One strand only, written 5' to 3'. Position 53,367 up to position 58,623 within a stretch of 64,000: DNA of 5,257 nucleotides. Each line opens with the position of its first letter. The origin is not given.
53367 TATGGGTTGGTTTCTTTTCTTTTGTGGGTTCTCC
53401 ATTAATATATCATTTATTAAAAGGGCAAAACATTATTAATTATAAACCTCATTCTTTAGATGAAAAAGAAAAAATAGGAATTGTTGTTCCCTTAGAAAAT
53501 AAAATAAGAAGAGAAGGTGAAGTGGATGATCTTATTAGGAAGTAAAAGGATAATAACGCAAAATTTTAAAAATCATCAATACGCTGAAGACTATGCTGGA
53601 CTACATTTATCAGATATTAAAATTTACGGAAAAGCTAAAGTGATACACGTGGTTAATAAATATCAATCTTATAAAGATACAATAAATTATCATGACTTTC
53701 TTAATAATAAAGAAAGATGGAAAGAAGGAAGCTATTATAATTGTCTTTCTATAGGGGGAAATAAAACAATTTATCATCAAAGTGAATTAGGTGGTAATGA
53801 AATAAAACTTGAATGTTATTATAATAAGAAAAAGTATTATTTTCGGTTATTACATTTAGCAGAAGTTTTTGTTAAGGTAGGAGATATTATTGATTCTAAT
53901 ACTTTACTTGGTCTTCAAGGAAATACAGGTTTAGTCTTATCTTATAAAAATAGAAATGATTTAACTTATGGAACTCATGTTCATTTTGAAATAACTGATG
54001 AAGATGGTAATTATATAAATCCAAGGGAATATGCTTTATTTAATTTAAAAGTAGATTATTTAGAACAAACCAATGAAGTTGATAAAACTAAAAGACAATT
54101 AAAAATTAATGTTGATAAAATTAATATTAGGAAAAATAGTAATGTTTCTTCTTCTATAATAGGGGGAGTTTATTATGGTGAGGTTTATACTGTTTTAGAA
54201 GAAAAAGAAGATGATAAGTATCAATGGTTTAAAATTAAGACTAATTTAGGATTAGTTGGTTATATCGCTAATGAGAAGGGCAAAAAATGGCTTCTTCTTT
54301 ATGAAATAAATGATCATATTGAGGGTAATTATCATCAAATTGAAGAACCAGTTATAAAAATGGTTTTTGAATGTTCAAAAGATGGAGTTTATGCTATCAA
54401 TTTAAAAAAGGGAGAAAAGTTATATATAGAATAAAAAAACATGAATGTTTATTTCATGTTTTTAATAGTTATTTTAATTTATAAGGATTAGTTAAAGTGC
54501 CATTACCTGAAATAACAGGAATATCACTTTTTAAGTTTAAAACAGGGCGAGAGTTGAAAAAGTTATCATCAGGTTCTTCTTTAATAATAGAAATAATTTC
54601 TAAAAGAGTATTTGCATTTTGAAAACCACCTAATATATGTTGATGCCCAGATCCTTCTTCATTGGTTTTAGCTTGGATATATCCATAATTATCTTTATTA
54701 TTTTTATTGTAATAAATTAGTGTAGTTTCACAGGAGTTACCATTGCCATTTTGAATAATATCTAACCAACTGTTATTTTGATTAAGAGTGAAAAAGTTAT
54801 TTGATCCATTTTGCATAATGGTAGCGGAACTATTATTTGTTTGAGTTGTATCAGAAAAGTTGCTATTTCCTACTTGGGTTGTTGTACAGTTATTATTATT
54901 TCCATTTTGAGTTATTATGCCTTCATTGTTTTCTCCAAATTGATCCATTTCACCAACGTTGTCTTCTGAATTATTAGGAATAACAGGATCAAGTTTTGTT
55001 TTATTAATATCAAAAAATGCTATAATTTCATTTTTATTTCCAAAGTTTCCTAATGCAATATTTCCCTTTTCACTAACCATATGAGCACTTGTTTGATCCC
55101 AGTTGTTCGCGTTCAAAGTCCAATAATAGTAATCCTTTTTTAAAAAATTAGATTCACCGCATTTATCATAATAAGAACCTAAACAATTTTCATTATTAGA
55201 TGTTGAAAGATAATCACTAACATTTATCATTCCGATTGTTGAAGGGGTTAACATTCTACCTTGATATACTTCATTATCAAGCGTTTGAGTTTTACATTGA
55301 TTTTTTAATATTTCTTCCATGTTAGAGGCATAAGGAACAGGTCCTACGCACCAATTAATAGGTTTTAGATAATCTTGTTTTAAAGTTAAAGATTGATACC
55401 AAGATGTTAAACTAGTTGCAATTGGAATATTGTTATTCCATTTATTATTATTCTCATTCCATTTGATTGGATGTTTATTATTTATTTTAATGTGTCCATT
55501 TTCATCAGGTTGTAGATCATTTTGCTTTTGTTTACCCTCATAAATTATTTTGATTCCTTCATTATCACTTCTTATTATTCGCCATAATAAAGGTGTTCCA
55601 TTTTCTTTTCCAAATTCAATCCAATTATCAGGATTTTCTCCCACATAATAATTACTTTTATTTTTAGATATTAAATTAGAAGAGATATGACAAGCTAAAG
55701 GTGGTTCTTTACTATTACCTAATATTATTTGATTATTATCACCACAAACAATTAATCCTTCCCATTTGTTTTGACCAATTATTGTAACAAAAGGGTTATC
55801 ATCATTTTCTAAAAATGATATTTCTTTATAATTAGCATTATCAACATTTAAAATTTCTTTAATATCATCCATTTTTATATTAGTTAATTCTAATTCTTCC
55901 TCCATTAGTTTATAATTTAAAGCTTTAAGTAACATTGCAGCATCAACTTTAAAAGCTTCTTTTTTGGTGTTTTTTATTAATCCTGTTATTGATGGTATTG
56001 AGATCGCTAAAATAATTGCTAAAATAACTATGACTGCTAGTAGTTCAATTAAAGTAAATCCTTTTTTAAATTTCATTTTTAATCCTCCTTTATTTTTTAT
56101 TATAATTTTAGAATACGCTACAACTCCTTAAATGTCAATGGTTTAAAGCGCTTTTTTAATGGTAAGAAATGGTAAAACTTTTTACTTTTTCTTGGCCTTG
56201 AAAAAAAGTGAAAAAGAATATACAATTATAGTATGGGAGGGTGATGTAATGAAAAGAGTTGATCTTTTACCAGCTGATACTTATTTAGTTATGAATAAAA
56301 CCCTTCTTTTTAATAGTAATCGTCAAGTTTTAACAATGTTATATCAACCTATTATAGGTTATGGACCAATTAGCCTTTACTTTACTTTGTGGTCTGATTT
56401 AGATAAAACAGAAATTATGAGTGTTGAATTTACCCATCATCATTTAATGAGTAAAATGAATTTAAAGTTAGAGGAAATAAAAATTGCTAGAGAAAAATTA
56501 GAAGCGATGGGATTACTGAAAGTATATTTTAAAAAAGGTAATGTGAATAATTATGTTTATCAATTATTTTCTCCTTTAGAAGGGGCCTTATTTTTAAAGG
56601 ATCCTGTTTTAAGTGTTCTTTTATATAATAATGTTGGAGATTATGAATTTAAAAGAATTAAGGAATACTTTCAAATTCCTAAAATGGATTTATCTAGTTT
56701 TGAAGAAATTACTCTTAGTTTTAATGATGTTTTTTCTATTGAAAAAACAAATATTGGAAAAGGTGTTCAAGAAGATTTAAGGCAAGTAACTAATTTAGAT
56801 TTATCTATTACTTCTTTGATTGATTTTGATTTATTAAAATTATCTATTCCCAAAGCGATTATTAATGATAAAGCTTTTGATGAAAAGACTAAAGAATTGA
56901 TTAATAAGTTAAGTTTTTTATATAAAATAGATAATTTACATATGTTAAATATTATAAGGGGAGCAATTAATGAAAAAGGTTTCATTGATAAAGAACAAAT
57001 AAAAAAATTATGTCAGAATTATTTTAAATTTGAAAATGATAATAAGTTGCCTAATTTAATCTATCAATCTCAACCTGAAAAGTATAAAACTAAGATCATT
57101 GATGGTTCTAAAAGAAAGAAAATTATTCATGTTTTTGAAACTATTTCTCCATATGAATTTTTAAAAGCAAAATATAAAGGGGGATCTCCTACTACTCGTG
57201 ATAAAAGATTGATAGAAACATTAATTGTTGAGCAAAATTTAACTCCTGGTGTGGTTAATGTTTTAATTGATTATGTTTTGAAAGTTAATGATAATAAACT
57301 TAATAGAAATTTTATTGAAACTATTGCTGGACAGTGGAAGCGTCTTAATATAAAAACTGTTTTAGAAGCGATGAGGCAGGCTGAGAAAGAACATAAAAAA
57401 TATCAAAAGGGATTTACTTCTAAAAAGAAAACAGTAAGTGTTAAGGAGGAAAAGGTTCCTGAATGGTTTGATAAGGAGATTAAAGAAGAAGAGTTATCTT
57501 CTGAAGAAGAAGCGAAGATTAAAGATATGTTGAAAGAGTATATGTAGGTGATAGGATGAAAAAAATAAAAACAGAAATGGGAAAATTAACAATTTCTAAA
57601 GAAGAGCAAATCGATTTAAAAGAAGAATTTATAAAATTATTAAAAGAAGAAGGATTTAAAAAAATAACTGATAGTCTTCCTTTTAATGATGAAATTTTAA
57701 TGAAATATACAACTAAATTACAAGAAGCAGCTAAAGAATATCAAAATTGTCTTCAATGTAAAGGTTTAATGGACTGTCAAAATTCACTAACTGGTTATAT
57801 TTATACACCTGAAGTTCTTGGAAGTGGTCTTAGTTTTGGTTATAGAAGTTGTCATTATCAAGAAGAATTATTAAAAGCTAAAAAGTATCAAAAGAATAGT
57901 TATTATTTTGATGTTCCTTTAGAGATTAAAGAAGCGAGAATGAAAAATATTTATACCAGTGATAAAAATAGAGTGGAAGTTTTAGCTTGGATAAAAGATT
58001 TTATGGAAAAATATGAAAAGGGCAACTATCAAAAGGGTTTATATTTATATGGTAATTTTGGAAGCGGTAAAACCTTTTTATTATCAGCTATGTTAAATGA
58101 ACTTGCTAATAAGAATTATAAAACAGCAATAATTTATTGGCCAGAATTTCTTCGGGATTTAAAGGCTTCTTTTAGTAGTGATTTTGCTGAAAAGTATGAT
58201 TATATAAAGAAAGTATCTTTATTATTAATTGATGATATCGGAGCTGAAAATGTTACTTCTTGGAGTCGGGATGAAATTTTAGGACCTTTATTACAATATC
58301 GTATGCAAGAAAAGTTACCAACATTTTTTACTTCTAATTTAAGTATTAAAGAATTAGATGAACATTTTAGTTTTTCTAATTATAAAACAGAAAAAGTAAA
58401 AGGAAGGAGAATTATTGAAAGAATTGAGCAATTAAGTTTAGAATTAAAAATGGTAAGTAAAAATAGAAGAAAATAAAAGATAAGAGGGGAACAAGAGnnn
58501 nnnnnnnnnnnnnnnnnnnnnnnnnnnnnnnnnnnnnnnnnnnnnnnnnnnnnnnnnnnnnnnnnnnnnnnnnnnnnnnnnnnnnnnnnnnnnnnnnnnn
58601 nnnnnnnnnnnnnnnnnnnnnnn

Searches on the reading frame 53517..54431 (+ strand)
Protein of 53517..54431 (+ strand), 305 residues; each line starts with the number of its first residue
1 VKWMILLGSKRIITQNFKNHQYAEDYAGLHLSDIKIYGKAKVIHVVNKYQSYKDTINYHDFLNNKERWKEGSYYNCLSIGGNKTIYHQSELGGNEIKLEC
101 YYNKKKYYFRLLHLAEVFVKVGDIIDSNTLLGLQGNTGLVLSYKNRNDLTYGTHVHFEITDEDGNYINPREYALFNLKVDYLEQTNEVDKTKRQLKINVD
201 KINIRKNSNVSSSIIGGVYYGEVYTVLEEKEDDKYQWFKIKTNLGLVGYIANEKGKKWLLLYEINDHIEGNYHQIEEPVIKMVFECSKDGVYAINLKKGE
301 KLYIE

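Call 37: search_protein_families(library=pfam, proteins=[window:53517-54431:+], max_evalue=0.001)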
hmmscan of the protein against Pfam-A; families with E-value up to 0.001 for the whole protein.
window:53517-54431:+ (305 aa): 2 families
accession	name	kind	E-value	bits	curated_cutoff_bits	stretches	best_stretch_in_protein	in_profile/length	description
PF08239.17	SH3_3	-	1.6e-10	41.4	27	1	202-252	3-50/54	Bacterial SH3 domain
PF01551.29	Peptidase_M23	-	2e-06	28.3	28.7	1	93-169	34-96/96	Peptidase family M23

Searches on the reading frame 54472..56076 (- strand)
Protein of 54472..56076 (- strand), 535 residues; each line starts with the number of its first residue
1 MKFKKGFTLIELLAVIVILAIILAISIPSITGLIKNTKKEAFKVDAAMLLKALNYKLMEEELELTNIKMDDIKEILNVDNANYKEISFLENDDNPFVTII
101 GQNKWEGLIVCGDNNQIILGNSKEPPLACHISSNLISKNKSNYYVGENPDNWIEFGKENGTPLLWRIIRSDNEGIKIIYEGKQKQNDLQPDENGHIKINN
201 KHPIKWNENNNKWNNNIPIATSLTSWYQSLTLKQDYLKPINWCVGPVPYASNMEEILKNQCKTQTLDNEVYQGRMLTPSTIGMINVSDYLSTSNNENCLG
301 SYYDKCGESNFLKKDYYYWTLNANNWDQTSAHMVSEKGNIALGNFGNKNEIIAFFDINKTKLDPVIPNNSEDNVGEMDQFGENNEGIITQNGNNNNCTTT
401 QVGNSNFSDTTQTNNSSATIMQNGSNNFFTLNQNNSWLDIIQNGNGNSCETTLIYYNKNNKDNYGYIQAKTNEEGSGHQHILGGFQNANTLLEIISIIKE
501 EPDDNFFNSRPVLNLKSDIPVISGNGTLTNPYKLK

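Call 37: search_protein_families(library=pfam, proteins=[window:54472-56076:-], max_evalue=0.001)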
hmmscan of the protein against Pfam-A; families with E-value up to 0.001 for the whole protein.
window:54472-56076:- (535 aa): 1 family
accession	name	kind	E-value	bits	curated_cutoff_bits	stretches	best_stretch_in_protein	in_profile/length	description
PF07963.17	N_methyl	-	3e-07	30.2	21.2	1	1-26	1-26/27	Prokaryotic N-terminal methylation motif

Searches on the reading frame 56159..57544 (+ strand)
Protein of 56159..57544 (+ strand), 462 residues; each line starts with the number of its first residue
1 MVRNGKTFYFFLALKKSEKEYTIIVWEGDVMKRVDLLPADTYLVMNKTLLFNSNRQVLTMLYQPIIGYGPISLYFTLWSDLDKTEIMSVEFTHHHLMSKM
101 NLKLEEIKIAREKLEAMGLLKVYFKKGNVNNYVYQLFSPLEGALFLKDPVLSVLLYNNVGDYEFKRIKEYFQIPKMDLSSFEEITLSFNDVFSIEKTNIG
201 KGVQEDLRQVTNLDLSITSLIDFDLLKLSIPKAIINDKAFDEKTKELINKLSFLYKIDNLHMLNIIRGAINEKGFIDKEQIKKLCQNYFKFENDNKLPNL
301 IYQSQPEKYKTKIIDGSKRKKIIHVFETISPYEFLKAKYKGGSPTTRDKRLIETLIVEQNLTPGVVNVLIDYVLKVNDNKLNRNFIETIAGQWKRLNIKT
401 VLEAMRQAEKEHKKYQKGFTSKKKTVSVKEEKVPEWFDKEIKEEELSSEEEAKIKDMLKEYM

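Call 37: search_protein_families(library=pfam, proteins=[window:56159-57544:+], max_evalue=0.001)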
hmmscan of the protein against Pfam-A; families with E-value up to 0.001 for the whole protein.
window:56159-57544:+ (462 aa): 1 family
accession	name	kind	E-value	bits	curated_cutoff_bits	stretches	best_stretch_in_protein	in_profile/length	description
PF07261.16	DnaB_2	-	2.2e-12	47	22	1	338-407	6-73/74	Replication initiation and membrane attachment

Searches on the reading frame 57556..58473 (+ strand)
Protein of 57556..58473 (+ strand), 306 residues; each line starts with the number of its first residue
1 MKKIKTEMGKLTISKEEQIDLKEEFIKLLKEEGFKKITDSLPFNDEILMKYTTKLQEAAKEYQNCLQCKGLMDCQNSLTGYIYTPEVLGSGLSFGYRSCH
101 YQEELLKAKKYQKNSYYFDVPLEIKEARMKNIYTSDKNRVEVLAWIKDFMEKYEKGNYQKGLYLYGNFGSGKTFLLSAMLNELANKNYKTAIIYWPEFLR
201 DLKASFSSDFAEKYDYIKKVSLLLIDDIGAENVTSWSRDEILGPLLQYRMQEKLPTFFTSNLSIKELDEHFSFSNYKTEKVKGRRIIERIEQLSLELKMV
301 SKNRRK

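Call 76: search_protein_families(library=pfam, proteins=[window:57556-58473:+], max_evalue=0.00001)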
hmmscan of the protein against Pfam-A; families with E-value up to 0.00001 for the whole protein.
window:57556-58473:+ (306 aa): 2 families
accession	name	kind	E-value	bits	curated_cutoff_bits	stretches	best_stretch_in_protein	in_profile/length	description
PF00308.24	Bac_DnaA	-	1.2e-06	29.2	23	1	161-230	36-108/162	Bacterial DnaA ATPAse domain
PF01695.23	IstB_IS21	-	1.6e-06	28.3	24.1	1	160-271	93-203/238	IstB-like ATP binding protein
